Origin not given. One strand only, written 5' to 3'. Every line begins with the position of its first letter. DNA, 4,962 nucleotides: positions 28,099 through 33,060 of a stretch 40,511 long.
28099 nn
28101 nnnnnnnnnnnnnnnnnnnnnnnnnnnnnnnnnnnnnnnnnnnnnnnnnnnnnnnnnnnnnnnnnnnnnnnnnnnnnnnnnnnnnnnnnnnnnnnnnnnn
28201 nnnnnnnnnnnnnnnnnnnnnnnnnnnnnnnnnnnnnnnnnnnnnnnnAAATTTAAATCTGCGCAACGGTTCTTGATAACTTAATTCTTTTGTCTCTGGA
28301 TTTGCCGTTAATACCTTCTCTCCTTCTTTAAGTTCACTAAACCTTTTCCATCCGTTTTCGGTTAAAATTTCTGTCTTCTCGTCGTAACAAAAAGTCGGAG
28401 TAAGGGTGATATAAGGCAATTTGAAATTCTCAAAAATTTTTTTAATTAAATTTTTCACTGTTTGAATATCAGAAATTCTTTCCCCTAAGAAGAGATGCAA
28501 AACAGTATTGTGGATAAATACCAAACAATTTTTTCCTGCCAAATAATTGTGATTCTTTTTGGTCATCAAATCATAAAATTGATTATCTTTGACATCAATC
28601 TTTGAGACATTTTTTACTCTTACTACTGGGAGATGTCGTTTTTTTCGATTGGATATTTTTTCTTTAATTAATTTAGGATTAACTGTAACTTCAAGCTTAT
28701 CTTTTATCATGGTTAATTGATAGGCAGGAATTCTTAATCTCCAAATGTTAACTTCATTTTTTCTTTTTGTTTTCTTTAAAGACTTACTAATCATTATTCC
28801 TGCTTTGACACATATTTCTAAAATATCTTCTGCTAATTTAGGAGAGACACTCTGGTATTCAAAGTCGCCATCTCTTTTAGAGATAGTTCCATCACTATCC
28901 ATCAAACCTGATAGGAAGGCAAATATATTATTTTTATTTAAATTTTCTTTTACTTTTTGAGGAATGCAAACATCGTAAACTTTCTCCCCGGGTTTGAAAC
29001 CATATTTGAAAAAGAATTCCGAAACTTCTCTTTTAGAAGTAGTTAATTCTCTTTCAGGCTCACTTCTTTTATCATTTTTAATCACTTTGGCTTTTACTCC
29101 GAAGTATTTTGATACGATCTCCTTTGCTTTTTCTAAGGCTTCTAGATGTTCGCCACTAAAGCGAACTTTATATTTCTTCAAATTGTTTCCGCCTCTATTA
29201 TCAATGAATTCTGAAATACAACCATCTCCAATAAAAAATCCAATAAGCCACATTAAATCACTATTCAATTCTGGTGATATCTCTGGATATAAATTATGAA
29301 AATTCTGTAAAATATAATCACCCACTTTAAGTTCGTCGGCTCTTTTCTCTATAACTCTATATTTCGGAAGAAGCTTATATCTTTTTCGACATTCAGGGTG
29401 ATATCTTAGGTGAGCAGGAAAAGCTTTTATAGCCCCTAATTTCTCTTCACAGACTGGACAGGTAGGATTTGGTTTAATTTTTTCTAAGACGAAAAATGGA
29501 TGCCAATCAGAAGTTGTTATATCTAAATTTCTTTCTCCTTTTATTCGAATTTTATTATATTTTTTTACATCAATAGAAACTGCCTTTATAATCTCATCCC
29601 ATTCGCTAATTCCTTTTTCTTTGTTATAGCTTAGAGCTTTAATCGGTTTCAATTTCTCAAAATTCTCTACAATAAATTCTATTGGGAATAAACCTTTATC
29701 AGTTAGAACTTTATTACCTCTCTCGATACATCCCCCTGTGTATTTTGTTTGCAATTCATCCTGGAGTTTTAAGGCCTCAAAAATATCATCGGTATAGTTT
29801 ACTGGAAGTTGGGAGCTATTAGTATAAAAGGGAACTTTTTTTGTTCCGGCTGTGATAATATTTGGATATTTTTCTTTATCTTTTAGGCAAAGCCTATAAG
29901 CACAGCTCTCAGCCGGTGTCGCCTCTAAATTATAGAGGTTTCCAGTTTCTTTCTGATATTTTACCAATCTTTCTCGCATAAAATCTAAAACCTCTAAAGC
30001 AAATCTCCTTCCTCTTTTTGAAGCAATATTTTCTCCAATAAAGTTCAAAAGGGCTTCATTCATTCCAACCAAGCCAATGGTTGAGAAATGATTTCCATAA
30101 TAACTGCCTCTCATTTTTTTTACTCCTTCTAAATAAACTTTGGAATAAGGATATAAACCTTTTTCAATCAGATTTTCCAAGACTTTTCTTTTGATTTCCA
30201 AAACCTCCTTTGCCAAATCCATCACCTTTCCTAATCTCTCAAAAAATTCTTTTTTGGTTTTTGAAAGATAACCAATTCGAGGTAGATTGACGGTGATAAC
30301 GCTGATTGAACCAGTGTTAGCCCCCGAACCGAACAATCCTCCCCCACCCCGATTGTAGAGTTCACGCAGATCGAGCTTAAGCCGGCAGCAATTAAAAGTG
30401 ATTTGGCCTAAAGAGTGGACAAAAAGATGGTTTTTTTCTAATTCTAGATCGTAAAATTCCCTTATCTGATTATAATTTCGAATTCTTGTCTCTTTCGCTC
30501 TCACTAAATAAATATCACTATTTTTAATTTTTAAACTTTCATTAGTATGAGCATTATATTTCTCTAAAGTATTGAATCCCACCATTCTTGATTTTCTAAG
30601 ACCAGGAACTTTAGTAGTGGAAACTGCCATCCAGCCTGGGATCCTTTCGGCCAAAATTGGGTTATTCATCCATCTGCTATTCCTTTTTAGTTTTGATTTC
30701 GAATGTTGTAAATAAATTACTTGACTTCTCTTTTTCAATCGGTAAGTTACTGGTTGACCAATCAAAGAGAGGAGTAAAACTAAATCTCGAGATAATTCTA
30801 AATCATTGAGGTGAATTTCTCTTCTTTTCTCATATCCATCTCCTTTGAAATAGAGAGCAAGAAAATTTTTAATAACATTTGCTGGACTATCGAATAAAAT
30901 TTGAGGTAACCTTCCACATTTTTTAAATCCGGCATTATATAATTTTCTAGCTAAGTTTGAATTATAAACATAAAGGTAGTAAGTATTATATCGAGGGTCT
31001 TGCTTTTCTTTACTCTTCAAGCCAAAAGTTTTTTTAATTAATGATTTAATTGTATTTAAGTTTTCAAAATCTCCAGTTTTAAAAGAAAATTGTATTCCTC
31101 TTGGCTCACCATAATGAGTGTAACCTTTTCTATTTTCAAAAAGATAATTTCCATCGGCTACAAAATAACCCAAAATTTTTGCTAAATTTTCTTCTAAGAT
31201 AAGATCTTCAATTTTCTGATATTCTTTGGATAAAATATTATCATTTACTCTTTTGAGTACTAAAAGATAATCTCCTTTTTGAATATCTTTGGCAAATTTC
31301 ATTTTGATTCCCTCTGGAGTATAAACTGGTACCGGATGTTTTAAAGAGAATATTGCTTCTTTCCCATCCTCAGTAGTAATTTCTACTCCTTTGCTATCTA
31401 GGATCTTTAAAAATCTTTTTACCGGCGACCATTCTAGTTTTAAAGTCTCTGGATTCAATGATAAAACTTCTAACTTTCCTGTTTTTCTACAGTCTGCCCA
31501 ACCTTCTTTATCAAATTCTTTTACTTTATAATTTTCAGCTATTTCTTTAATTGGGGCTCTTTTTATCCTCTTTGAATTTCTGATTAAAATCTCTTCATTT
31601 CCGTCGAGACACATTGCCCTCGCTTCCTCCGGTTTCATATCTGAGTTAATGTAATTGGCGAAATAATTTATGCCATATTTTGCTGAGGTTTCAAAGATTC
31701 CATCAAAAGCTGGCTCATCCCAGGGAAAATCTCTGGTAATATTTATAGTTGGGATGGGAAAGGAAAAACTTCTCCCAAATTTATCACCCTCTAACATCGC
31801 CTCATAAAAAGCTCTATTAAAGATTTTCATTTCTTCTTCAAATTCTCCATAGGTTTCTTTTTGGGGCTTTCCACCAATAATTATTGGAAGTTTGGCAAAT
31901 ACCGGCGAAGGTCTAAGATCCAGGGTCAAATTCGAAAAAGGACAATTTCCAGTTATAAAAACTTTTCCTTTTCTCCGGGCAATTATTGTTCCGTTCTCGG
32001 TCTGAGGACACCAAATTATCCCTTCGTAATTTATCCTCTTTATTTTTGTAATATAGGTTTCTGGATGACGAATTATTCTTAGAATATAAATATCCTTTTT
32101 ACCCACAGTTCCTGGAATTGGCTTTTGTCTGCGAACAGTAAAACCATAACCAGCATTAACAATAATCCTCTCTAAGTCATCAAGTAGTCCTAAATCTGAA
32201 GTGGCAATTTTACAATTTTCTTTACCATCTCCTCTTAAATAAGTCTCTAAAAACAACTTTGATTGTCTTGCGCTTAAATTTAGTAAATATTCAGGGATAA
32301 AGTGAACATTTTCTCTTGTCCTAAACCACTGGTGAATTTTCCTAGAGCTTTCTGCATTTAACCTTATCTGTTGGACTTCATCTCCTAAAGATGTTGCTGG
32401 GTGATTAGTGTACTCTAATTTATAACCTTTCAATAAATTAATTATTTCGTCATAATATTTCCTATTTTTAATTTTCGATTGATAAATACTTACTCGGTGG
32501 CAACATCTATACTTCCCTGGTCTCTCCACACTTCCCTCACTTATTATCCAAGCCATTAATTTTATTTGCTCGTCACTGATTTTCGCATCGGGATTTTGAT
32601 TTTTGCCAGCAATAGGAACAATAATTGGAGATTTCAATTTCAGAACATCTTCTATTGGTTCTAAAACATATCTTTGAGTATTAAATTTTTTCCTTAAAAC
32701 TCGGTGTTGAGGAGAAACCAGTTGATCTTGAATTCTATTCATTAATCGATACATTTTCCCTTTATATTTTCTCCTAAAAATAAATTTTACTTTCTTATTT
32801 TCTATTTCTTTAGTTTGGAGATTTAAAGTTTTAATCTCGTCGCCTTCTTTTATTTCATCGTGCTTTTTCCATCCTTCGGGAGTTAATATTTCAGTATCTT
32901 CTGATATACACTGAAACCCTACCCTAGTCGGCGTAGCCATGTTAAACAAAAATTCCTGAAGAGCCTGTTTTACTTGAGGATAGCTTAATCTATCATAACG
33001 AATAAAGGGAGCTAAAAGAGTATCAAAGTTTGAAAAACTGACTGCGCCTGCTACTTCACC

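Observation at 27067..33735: Single nrdD gene carrying four full-length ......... inteins (about two thirds of the ORF is intein)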

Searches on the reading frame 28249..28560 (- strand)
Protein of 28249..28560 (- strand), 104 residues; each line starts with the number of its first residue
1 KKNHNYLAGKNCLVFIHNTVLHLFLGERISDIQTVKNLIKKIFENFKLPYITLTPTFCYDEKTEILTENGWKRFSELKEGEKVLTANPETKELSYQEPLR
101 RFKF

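Call 62: find_related_loci(query=window:28249-28560:-, collection=metagenome_contigs, flank=10000)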
Query seq(104 aa) (104 aa) in metagenome_contigs; peptide patterns used: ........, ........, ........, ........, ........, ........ (x = any residue, [..] = any of these).
556 stretches matched a pattern; 171 encode a relative of the query (tblastn E <= 1e-3); the best 80 are kept; 80 distinct loci.
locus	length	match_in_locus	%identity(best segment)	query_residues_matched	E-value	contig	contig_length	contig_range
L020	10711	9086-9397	86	1-104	2e-58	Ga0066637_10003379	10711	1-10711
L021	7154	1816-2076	90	18-104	2e-50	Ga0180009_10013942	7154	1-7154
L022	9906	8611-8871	86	18-104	5e-49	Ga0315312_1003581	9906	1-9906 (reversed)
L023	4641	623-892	81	15-104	3e-47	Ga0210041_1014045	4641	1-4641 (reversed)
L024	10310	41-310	81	15-104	7e-47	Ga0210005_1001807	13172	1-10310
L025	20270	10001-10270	77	15-104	2e-43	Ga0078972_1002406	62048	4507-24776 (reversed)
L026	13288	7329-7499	91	1-57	2e-31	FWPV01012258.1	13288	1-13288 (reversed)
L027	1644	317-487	86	1-57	4e-30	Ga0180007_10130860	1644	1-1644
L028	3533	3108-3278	82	1-57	2e-29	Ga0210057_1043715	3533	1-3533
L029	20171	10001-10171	84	1-57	3e-29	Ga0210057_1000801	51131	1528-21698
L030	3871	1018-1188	82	1-57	3e-29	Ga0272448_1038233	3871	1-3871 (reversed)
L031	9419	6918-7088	84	1-57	3e-29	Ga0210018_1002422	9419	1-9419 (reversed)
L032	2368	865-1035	81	1-57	3e-29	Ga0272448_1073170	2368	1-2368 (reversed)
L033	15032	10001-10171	79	1-57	9e-28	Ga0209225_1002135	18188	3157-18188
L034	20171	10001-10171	77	1-57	1e-27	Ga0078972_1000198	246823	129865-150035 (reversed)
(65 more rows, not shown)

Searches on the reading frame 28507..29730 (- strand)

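Call 27: search_protein_families(library=pfam, proteins=[window:28507-29730:-], max_evalue=1)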
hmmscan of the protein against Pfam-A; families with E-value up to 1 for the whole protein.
seq(408 aa): 7 families
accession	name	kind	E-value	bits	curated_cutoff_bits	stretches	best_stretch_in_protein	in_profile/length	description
PF14528.11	LAGLIDADG_3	-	6.9e-16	58.7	22.5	2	269-334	3-68/82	LAGLIDADG-like domain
PF14890.11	Intein_splicing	-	5.1e-14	52.8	35.8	2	125-408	77-155/155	Intein splicing domain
PF05204.19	Hom_end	-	0.00039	20.9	21.1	1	271-329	16-76/110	Homing endonuclease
PF09062.15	Endonuc_subdom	-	0.001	20.3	24.4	1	160-218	12-70/98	PI-PfuI Endonuclease subdomain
PF24333.1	DUF7501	-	0.0044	17.6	27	1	89-119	11-42/58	Family of unknown function (DUF7501)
PF24549.1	DUF7602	-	0.069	13.5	27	1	120-148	31-59/89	Domain of unknown function (DUF7602)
PF20650.2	DUF6810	-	0.11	12.8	25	1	174-221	30-76/141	Family of unknown function (DUF6810)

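Call 28: search_protein_families(library=ncbifam, proteins=[window:28507-29730:-], max_evalue=1)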
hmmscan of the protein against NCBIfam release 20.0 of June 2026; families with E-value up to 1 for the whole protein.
seq(408 aa): 5 families
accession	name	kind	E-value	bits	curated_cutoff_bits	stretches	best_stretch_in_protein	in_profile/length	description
NF006207.0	PRK08332.1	equivalog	4.8e-17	60.5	2400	3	118-328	403-541/1684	vitamin B12-dependent ribonucleotide reductase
NF005852.0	PRK07773.1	equivalog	4e-06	25.4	780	1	129-334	479-681/886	replicative DNA helicase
TIGR01445.1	intein_Nterm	domain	1.7e-05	25.7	24.5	1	1-81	1-83/83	intein N-terminal splicing region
TIGR01443.1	intein_Cterm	domain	0.024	14.9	15.6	1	385-408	2-23/24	intein C-terminal splicing region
NF041512.1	PA2817_fam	subfamily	0.1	12.8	70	1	132-164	54-86/136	PA2817 family protein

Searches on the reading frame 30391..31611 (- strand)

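Call 27: search_protein_families(library=pfam, proteins=[window:30391-31611:-], max_evalue=1)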
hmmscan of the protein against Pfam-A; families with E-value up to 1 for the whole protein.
seq(407 aa): 3 families
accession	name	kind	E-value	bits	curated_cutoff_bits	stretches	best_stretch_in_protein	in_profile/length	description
PF14890.11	Intein_splicing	-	6.8e-13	49.1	35.8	1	17-401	9-149/155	Intein splicing domain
PF14528.11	LAGLIDADG_3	-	1.8e-06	28.6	22.5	1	141-224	2-77/82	LAGLIDADG-like domain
PF24236.1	Tea_helical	-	0.11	13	27.1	1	183-233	9-57/64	Telomere ends associated alpha-helical domain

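Call 28: search_protein_families(library=ncbifam, proteins=[window:30391-31611:-], max_evalue=1)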
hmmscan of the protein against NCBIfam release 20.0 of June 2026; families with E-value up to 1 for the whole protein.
seq(407 aa): 8 families
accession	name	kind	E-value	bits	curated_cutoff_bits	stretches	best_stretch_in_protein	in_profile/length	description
NF011303.0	PRK14715.1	equivalog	5.4e-11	40.3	1585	2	1-120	896-1016/1627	DNA-directed DNA polymerase II large subunit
NF045703.1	rSAM_Tes_intein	exception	1.1e-10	40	1700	2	1-130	156-286/1040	tetraether lipid synthase Tes, intein-containing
TIGR01445.1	intein_Nterm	domain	4.5e-06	27.6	24.5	1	1-95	1-82/83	intein N-terminal splicing region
NF011302.0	PRK14714.1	equivalog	2.1e-05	22.2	1791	1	1-135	932-1071/1350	DNA-directed DNA polymerase II large subunit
NF011287.0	PRK14698.1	equivalog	7e-05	21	1238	1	101-266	354-507/1017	V-type ATP synthase subunit A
NF011418.0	PRK14845.1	equivalog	0.00015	19.7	756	1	1-315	24-280/1049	translation initiation factor IF-2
NF003157.0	PRK04132.1-2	equivalog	0.0016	16.4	1103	1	44-291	83-312/864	replication factor C small subunit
TIGR01443.1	intein_Cterm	domain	0.021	15.1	15.6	1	385-400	1-17/24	intein C-terminal splicing region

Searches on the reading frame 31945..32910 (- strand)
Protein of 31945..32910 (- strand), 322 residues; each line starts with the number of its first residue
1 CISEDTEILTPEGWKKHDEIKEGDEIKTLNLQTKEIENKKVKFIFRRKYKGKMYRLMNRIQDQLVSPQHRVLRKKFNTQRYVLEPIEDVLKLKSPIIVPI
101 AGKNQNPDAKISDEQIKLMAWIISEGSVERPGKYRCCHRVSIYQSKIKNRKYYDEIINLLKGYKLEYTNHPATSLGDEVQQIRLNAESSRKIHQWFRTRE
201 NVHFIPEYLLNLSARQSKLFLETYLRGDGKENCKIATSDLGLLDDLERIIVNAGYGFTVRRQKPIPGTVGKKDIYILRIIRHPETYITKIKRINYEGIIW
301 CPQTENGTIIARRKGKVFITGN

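Call 27: search_protein_families(library=pfam, proteins=[window:31945-32910:-], max_evalue=1)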
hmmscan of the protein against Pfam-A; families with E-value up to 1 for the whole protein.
seq(322 aa): 2 families
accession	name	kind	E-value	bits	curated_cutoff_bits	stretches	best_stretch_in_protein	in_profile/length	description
PF14890.11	Intein_splicing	-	1.9e-06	28.2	35.8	1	14-293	8-126/155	Intein splicing domain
PF13403.11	Hint_2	-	0.0012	19.7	28.4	1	1-75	2-87/147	Hint domain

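Call 28: search_protein_families(library=ncbifam, proteins=[window:31945-32910:-], max_evalue=1)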
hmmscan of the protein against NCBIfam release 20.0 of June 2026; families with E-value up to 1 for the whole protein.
seq(322 aa): 2 families
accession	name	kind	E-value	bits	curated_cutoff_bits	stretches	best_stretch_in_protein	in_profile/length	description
TIGR01445.1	intein_Nterm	domain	2.4e-06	28.4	24.5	1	1-72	1-82/83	intein N-terminal splicing region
NF038162.1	RtcB_rel_intein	exception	0.0084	14.1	1150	1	1-72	95-170/961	intein-containing RtcB family protein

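Call 29: search_solved_structures(query=window:31945-32910:-, max_evalue=1, show_alignments=1)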
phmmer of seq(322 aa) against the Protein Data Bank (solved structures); distinct sequences matched with E-value up to 1: 9.
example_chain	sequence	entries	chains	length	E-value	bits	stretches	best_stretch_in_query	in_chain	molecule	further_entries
2jmz_A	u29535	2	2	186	0.19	13.9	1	21-99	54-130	Hypothetical protein MJ0781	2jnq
2cw7_A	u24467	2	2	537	0.29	13.4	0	22-57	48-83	Endonuclease PI-PkoII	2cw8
3ifj_A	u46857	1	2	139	0.59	12.4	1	4-45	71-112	Endonuclease PI-MtuI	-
2in9_A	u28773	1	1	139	0.8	11.9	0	4-44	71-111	Endonuclease PI-MtuI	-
2in0_A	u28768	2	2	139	0.8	11.9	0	4-44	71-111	Endonuclease PI-MtuI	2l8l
5k08_A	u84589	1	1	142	0.84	11.8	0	4-44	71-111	RecA mini intein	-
2in8_A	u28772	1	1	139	0.86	11.8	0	4-44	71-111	Endonuclease PI-MtuI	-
3igd_A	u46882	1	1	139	0.86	11.8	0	4-44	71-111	Endonuclease PI-MtuI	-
5i0a_A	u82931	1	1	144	0.87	11.8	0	4-44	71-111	Intein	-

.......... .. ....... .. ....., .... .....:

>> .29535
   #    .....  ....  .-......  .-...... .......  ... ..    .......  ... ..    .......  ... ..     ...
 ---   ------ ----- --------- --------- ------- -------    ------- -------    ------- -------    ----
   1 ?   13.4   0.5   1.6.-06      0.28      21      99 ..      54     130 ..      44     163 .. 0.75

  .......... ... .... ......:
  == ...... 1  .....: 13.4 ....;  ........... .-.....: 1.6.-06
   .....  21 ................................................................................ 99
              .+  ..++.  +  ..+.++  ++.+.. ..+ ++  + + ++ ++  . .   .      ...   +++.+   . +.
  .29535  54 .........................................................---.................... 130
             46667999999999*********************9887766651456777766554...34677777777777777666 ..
